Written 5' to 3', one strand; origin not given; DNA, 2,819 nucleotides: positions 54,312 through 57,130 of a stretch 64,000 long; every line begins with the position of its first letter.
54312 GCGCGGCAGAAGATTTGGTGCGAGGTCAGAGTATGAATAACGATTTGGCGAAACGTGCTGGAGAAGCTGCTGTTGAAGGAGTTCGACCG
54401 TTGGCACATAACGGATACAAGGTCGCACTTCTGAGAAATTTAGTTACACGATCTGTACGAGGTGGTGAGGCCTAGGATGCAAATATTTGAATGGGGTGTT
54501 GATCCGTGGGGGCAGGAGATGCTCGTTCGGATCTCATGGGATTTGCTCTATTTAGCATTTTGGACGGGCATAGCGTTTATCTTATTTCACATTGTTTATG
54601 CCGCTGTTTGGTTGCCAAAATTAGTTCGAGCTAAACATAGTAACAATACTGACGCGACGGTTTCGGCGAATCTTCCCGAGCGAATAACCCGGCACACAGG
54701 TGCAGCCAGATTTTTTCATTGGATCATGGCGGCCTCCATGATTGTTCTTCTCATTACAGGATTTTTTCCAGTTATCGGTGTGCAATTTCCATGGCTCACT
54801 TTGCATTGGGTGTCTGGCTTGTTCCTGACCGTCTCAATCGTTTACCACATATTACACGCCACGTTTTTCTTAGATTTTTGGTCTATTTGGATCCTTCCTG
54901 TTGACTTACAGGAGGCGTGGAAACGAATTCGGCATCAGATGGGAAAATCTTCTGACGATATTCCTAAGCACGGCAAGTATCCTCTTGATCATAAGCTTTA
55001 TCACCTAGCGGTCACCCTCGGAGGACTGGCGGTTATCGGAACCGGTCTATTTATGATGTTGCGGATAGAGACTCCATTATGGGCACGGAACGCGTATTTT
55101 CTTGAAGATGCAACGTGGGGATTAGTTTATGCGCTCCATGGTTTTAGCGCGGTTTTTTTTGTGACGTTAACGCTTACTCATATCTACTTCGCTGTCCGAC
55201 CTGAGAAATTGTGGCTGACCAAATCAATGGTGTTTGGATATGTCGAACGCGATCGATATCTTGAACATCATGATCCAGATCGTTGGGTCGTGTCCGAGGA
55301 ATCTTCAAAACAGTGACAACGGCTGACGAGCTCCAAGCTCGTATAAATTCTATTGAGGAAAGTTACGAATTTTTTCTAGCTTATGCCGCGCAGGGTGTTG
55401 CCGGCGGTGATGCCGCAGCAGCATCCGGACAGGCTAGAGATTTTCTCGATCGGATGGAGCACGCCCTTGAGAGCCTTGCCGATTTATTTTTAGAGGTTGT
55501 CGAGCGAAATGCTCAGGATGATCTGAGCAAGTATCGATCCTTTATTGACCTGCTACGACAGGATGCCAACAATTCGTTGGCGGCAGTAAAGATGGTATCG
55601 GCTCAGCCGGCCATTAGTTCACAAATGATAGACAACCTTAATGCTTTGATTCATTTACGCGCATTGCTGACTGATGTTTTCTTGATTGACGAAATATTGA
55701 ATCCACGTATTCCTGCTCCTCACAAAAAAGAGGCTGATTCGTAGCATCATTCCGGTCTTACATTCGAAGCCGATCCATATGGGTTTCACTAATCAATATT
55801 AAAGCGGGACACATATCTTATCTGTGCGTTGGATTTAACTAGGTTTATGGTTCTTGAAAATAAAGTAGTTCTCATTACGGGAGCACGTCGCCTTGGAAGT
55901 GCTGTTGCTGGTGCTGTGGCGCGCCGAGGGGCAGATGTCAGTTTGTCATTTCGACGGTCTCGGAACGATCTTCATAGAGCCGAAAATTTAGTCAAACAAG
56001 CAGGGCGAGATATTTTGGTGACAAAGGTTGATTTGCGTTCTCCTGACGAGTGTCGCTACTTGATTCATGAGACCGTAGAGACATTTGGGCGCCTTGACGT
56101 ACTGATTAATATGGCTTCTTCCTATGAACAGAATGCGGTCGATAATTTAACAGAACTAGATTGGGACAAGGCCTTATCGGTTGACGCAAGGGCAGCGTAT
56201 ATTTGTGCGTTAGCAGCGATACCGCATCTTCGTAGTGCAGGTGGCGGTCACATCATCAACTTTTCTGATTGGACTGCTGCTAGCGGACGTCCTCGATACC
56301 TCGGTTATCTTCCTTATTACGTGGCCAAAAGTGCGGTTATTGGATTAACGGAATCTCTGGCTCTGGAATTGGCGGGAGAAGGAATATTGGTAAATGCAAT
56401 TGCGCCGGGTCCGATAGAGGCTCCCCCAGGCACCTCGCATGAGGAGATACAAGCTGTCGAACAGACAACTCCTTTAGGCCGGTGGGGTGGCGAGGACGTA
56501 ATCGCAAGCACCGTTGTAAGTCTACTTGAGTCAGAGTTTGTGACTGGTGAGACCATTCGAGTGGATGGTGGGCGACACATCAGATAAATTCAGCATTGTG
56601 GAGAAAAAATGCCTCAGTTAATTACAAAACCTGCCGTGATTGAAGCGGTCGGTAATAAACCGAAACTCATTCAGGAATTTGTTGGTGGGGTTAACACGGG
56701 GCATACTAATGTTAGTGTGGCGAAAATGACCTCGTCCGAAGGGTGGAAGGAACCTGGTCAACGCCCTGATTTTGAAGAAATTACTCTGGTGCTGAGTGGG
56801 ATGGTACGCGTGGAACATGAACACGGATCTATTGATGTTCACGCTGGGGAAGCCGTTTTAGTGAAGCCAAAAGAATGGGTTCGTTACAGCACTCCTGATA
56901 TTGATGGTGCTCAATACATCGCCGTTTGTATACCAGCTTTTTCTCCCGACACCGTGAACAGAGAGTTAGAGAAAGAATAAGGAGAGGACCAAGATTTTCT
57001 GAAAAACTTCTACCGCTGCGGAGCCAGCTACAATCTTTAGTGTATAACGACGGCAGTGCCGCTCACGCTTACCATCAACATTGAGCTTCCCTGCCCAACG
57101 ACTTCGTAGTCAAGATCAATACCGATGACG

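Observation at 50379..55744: Tat-exported PaoABC-like molybdo-flavoenzyme coupled to a di-heme cytochrome b: putative quinone-linked periplasmic oxidoreductase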

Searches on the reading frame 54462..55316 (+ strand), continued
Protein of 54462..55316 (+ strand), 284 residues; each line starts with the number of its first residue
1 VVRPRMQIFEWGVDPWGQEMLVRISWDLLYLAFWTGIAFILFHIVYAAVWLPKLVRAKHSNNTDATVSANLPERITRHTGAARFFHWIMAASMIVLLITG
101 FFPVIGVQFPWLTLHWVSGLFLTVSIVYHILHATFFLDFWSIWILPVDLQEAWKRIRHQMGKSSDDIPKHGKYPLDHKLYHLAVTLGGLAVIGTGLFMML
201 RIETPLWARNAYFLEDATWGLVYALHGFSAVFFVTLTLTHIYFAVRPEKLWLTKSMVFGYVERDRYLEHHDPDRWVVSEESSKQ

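Call 65: fold_search(model_id=the predicted structure, library=pdb)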
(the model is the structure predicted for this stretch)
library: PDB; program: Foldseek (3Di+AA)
matches with E <= 10: 206; with E <= 0.001: 1
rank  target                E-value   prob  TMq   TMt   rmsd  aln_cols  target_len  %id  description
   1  1kqf_C                9.1e-06  1.00  0.57  0.72   4.3       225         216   18  FORMATE DEHYDROGENASE N FROM E. COLI (released 2002-03-15)
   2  4gd3_A                1.3e-01  0.98  0.36  0.53  13.0       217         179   18  Structure of E. coli hydrogenase-1 in complex with cytochrome b (released 2013-01-02)
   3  7y12_R                4.8e-01  0.16  0.20  0.21  26.0       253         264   17  Cryo-EM structure of MrgD-Gi complex with beta-alanine (released 2022-07-20)
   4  8wma_A                7.2e-01  0.12  0.19  0.17  26.7       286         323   12  Fzd4/DEP complex (local refined) (released 2024-09-11)
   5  7ate_C                8.0e-01  0.28  0.25  0.26  11.0       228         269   13  Cytochrome c oxidase structure in P-state (released 2021-12-01)
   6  9hfk_A                1.0e+00  0.28  0.23  0.24   9.9       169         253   16  Cryo-EM structure of the freshwater actinorhodopsin, Rhodoluna lacicola (RlActR) (released 2026-03-18)
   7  6ikn_A                1.1e+00  0.06  0.14  0.14  33.1       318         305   11  Crystal structure of the GAS7 F-BAR domain (released 2019-10-16)
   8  8wm9_A                1.2e+00  0.09  0.19  0.17  21.6       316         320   13  Fzd4/DEP complex (released 2024-09-11)
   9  8b4o_A                1.3e+00  0.25  0.27  0.19  10.3       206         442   13  Cryo-EM structure of cytochrome bd oxidase from C. glutamicum (released 2022-12-28)
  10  7xxi_A                1.3e+00  0.12  0.21  0.20  17.2       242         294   13  Cryo-EM structure of the purinergic receptor P2Y12R in complex with 2MeSADP and Gi (released 2023-06-07)
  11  6p7v_B                1.6e+00  0.08  0.18  0.11  20.4       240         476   11  Structure of the K. lactis CBF3 core (released 2019-09-11)
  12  1vgo_B                1.7e+00  0.20  0.25  0.28  10.9       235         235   10  Crystal Structure of Archaerhodopsin-2 (released 2005-10-04)
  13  9mty_A                1.7e+00  0.16  0.23  0.22  16.4       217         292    9  Structure of TIGR-TasR in complex with tigRNA and target DNA after DNA cleavage (released 2025-03-05)
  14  6to7_B                1.7e+00  0.07  0.17  0.16  24.3       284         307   12  Crystal structure of the Orexin-1 receptor in complex with suvorexant at 2.29 A resolution (released 2020-01-01)
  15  8w1a_B                1.8e+00  0.12  0.21  0.20  19.4       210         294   10  Cryo-EM Structure of KSHV ORF74 Apo Dimer at 2.8A (released 2025-08-27)
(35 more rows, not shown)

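Call 73: find_homologous_proteins(query=L098:8001-8771:+, max_evalue=1e-20)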
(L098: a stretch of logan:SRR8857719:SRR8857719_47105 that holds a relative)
Query L098:8001-8771:+ (256 aa): 33 proteins with E <= 1e-20 among 8000 candidates.
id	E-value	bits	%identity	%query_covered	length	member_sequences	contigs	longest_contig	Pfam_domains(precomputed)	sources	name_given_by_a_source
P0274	2.4e-163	560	100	100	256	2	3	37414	PF01292.27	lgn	-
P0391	2.6e-62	229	44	97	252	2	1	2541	PF01292.27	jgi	jgi:cytochrome b subunit of formate dehydrogenase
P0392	1.5e-58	217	44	100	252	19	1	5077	PF01292.27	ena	-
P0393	2.9e-53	199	47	77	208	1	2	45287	PF01292.27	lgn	-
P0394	3.4e-50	189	44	82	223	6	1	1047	PF01292.27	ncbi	-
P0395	7.4e-50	188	43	96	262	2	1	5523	PF01292.27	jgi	jgi:cytochrome b subunit of formate dehydrogenase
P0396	1.6e-47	180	47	79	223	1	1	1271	PF01292.27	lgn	-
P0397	1.8e-47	180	49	78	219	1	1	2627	PF01292.27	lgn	-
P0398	2.5e-47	180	45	77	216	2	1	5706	PF01292.27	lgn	-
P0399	6.1e-47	179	47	77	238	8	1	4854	PF01292.27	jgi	-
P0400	2.6e-46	176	45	79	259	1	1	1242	PF01292.27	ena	-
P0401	4.8e-46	176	45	77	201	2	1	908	PF01292.27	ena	-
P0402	6.6e-46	175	46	77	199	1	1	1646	PF01292.27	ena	-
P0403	7.3e-46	175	44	83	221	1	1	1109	PF01292.27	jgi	jgi:formate dehydrogenase subunit gamma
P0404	9.3e-46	175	47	77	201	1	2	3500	PF01292.27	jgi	jgi:formate dehydrogenase subunit gamma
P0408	4.9e-45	172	45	76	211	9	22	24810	PF01292.27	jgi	jgi:cytochrome b subunit of formate dehydrogenase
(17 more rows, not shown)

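Call 74: find_encoding_contigs(protein=P0393, flank=7000, max_places=2)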
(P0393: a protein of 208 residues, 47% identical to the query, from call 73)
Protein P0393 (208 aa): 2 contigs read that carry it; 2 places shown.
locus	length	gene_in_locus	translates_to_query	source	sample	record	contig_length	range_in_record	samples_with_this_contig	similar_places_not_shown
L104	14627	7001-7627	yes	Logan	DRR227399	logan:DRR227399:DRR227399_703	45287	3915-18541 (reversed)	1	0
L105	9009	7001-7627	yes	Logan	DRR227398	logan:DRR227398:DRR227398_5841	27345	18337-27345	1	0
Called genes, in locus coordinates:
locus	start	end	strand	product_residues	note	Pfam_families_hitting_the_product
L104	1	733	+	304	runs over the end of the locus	PF08894:DUF1838 (faint)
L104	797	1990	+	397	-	PF00355:Rieske, PF00848:Ring_hydroxyl_A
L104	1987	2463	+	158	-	PF00866:Ring_hydroxyl_B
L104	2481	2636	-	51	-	-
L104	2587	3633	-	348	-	PF00941:FAD_binding_5, PF03450:CO_deh_flav_C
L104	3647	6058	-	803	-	PF01315:Ald_Xan_dh_C, PF02738:MoCoBD_1, PF20256:MoCoBD_2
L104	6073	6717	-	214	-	PF00111:Fer2 (weak), PF01799:Fer2_2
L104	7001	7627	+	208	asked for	PF01292:Ni_hydr_CYTB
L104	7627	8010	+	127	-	-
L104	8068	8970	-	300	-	PF02737:3HCDH_N (weak), PF02826:2-Hacid_dh_C, PF03446:NAD_binding_2, PF03807:F420_oxidored, PF07991:KARI_N (weak), PF14833:NAD_binding_11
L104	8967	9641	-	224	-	PF01177:Asp_Glu_race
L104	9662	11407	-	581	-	PF02129:Peptidase_S15, PF08530:PepX_C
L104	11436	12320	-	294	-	PF03446:NAD_binding_2, PF03807:F420_oxidored (weak), PF14833:NAD_binding_11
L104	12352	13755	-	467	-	PF01042:Ribonuc_L-PSP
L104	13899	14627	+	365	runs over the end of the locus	PF00296:Bac_luciferase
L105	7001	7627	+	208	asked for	PF01292:Ni_hydr_CYTB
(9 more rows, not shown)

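Call 75: find_encoding_contigs(protein=P0408, flank=7000, max_places=3)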
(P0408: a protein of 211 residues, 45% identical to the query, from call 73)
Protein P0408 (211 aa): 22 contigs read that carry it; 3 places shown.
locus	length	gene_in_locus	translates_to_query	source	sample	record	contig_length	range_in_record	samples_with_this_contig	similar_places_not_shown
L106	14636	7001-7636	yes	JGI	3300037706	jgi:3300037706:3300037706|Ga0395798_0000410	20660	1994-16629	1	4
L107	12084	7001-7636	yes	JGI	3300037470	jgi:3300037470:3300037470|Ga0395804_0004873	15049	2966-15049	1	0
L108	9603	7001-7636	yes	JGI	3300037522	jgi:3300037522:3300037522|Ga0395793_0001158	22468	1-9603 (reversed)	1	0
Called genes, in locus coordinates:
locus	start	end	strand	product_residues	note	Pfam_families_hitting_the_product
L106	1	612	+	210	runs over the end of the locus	PF02798:GST_N, PF13417:GST_N_3, PF13409:GST_N_2, PF00043:GST_C, PF13410:GST_C_2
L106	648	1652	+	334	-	PF19368:WHD_AraR (weak), PF21906:WHD_NrtR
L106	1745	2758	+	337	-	PF02445:NadA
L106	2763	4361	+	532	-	PF00890:FAD_binding_2, PF01266:DAO, PF03486:HI0933_like (faint), PF07992:Pyr_redox_2 (faint), PF02910:Succ_DH_flav_C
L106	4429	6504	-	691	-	PF01011:PQQ, PF13570:Beta-prop_ACSF4 (weak), PF23727:Beta-prop_FAM234A_B (faint), PF13360:PQQ_2, PF01011:PQQ, PF13360:PQQ_2, PF13570:Beta-prop_ACSF4 (weak), PF13442:Cytochrome_CBB3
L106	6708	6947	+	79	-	-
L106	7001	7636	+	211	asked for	PF01292:Ni_hydr_CYTB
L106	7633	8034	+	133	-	-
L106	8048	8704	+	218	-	PF01292:Ni_hydr_CYTB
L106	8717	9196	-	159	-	PF01322:Cytochrom_C_2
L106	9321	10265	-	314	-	PF13365:Trypsin_2, PF00595:PDZ (faint), PF13180:PDZ_2, PF17820:PDZ_6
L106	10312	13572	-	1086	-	PF01564:Spermine_synth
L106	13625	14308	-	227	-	PF04298:Zn_peptidase_2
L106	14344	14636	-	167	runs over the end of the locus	-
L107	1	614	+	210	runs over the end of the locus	PF02798:GST_N, PF13417:GST_N_3, PF13409:GST_N_2, PF00043:GST_C, PF13410:GST_C_2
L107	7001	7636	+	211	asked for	PF01292:Ni_hydr_CYTB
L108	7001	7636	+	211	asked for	PF01292:Ni_hydr_CYTB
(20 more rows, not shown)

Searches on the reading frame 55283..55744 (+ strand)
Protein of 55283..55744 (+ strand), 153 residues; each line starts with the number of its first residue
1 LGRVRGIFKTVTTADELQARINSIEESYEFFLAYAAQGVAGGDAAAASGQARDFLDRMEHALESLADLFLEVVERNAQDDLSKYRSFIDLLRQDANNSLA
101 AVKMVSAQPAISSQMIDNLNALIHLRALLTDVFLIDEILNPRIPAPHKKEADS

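Call 4: search_protein_families(library=pfam, proteins=[window:55283-55744:+], max_evalue=0.01)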
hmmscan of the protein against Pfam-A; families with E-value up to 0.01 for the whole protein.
window:55283-55744:+ (153 aa): 0 families

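Call 5: search_protein_families(library=ncbifam, proteins=[window:55313-55744:+], max_evalue=0.01)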
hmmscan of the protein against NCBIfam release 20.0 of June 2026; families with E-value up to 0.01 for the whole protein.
window:55313-55744:+ (143 aa): 0 families

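Call 20: find_homologous_proteins(query=window:55313-55744:+)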
Query window:55313-55744:+ (143 aa): 2328 proteins with E <= 0.001 among 2404 candidates; the best 120 are listed.
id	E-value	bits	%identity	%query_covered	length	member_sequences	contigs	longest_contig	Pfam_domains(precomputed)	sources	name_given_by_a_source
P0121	3.6e-78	278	95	100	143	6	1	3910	-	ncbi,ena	-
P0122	1.7e-73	263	90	100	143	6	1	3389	-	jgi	-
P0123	4.0e-72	258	90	100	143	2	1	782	-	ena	-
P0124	5.7e-54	200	70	99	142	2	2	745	-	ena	-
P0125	1.3e-53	198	69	99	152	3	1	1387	-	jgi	jgi:hypothetical protein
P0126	1.7e-53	198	69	99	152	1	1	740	-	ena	-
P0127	2.0e-53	198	71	99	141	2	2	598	-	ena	-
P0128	2.8e-53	197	71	99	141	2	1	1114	-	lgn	-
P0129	6.2e-53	196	68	99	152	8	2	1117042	-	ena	-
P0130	1.8e-52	195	70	99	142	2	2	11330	-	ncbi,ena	-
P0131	2.2e-52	194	67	99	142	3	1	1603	-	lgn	-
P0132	2.5e-52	194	67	99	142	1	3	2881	-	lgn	-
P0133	3.4e-52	194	70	99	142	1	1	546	-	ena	-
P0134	8.5e-52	193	70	99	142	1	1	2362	-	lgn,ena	-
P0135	8.6e-52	193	69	97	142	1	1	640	-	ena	-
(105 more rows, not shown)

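Call 35: predict_structure(alignment_id=A2)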
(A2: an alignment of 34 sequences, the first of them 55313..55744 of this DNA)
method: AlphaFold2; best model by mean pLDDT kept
length: 143 residues; sequences in the alignment: 34
mean_pLDDT: 88.3   pTM: 0.80
mean pLDDT of the five models: 88.3, 87.7, 85.7, 83.0, 82.6
residues with pLDDT >= 90: 101; 70-90: 27; 50-70: 7; < 50: 8
segments of 3 or more residues with pLDDT < 50: 136-143
pLDDT, mean of each block of 10 residues (from residue 1): 91 96 89 78 97 97 86 92 97 96 95 92 88 53 46
secondary structure, 60 per line:
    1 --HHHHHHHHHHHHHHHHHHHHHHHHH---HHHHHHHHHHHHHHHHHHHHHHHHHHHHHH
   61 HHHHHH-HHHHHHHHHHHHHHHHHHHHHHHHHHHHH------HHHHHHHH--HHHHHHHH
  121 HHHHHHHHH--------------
elements in order: H3-27 H31-66 H68-96 H103-110 H113-129

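Call 41: fold_search(model_id=the predicted structure, library=pdb)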
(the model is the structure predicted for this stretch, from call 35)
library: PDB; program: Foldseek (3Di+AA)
matches with E <= 10: 495; with E <= 0.001: 0
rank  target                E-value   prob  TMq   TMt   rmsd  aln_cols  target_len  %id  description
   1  9min_D                5.8e-02  1.00  0.54  0.59   4.7       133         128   13  Structure of a designed minibinder to NYESO1-A*02:01 (released 2025-08-06)
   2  6rz8                  1.9e-01  0.82  0.34  0.18   6.6       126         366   13  Crystal structure of the human cysteinyl leukotriene receptor 2 in complex with ONO-2080365 (released 2019-12-11)
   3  6m97                  2.2e-01  0.51  0.29  0.22   8.5       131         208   18  Crystal structure of the high-affinity copper transporter Ctr1 (released 2019-04-03)
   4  9jg1_R                2.5e-01  0.69  0.34  0.17   7.1       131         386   11  Cryo-EM structure of Adriforant-bound Histamine receptor 4 H4R at inactive state (released 2025-12-03)
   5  8tn1_A                2.7e-01  0.99  0.58  0.57   4.4       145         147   12  De novo designed protein binds poly ADP ribose polymerase inhibitors (PARPi) - apo (released 2024-04-24)
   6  7ah0                  2.7e-01  0.98  0.49  0.63   4.5       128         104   11  Crystal structure of the de novo designed two-heme binding protein, 4D2 (released 2021-10-06)
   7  1ktm_MODEL_1_A        2.7e-01  0.95  0.48  0.49   6.0       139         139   10  SOLUTION STRUCTURE OF FAT DOMAIN OF FOCAL ADHESION KINASE (released 2003-01-16)
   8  7x8v_A                3.2e-01  0.72  0.39  0.32   9.4       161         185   15  Cooperative regulation of PBI1 and MAPKs controls WRKY45 transcription factor in rice immunity (released 2022-04-06)
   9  3u3b_B                3.3e-01  0.97  0.44  0.57   4.8       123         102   10  Crystal Structure of Computationally Redesigned Four-Helix Bundle (released 2012-06-13)
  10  7rps                  3.3e-01  0.91  0.49  0.46   5.8       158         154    9  B. miyamotoi FbpB complement inhibitory domain (released 2022-04-27)
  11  5a7d_S                3.3e-01  0.51  0.33  0.20   8.9       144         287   17  Tetrameric assembly of LGN with Inscuteable (released 2016-08-03)
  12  9jro_A                3.5e-01  0.35  0.27  0.14   8.9       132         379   16  Structural Insights into Selective Antagonism of PF04418948 and EP2 Prostaglandin Receptor (released 2025-10-22)
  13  7t2y_A                3.7e-01  0.87  0.39  0.50   6.4       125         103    9  X-ray structure of a designed cold unfolding four helix bundle (released 2022-03-02)
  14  8dz8_B                4.1e-01  0.98  0.46  0.65   4.6       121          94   13  Neoleukin 4, a de novo designed IL-4 mimetic (released 2023-03-29)
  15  9ipy                  4.3e-01  0.60  0.34  0.17   6.9       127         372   14  Structure of JR14a-bound human C3aR (released 2025-04-23)
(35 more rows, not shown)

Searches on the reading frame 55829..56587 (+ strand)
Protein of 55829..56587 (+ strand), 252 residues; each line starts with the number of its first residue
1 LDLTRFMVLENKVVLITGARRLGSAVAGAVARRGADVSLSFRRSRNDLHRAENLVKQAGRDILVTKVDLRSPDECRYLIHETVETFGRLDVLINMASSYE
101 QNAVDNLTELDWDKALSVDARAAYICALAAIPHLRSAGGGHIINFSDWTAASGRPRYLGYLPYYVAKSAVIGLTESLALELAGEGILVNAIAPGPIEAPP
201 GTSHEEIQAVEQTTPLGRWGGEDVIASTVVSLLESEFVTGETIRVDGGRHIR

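Call 4: search_protein_families(library=pfam, proteins=[window:55829-56587:+], max_evalue=0.01)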
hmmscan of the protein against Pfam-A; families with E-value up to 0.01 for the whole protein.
window:55829-56587:+ (252 aa): 3 families
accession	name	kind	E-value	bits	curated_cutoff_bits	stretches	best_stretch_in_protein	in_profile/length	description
PF13561.12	adh_short_C2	-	2.8e-43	148.6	27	1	22-250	8-236/236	Enoyl-(Acyl carrier protein) reductase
PF00106.31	adh_short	-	3.7e-35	121.6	26.6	1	12-199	1-185/195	short chain dehydrogenase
PF08659.16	KR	-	3e-07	31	22.6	1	14-120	3-113/180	KR domain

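Call 5: search_protein_families(library=ncbifam, proteins=[window:55829-56587:+], max_evalue=0.01)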
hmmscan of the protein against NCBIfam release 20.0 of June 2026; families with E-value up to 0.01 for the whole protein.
window:55829-56587:+ (252 aa): 221 families (the best 25 are shown)
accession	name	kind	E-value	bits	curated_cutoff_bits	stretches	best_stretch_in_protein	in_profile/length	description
NF006598.0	PRK09135.1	equivalog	2.7e-52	177.8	288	1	10-251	5-247/249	pteridine reductase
NF004791.0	PRK06138.1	equivalog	1.6e-44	152.1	312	1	7-251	1-251/252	SDR family oxidoreductase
NF005559.1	PRK07231.1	subfamily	3.2e-43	148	215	1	9-250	2-248/249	glucose 1-dehydrogenase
NF006597.0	PRK09134.1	equivalog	1.7e-42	145.5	281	1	10-251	11-249/261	SDR family oxidoreductase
NF009384.0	PRK12743.1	equivalog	2e-41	141.9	264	1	11-248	6-246/258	SDR family oxidoreductase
NF004198.0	PRK05653.1-3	equivalog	4.5e-41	140.9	296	1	8-251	4-248/248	3-oxoacyl-ACP reductase FabG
NF009466.0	PRK12826.1-2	subfamily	1.4e-40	139.3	222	1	10-250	2-245/248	3-oxoacyl-ACP reductase FabG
NF005214.0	PRK06701.1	subfamily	6e-40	137.3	413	1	9-249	46-289/293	SDR family oxidoreductase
NF052558.1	MBtsdlDhBudC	equivalog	6.6e-40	137.2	270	1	10-249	2-241/250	meso-2,3-butanediol dehydrogenase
NF009468.0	PRK12826.1-4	equivalog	1.3e-39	136.5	318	1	9-249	5-247/256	SDR family oxidoreductase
NF005469.0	PRK07063.1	equivalog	1.4e-39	136.2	306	1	9-249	5-254/260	SDR family oxidoreductase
NF005853.0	PRK07774.1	equivalog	5.1e-39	134.2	303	1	8-252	3-249/250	SDR family oxidoreductase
TIGR01830.1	3oxo_ACP_reduc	equivalog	1.3e-38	133.1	297.75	1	14-248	1-237/239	3-oxoacyl-[acyl-carrier-protein] reductase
NF012208.0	SDR_dihy_bifunc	exception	3.1e-38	131.6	325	1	15-249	2-231/233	bifunctional dihydropteridine reductase/dihydrofolate reductase TmpR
NF005975.0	PRK08063.1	equivalog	4.8e-38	130.9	328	1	9-249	2-246/250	enoyl-[acyl-carrier-protein] reductase FabL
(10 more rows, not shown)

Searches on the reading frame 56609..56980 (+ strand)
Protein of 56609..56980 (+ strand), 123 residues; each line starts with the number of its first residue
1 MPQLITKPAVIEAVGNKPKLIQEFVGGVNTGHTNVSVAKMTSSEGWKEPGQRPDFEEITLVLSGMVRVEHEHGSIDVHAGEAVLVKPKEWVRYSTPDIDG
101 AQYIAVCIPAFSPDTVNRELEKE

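Call 4: search_protein_families(library=pfam, proteins=[window:56609-56980:+], max_evalue=0.01)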
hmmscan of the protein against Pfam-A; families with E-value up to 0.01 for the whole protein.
window:56609-56980:+ (123 aa): 3 families
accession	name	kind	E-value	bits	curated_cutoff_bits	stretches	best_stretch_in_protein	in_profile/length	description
PF02311.25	AraC_binding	-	8e-05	22.8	21.1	1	52-106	20-74/135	AraC-like ligand binding domain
PF07883.17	Cupin_2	-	0.0003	20.9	27.2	1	55-97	18-60/70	Cupin domain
PF14525.12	AraC_binding_2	-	0.0051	17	27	1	49-109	49-107/173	AraC-binding-like domain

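Call 5: search_protein_families(library=ncbifam, proteins=[window:56609-56980:+], max_evalue=0.01)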
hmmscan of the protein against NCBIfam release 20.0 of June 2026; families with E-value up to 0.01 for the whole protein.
window:56609-56980:+ (123 aa): 0 families
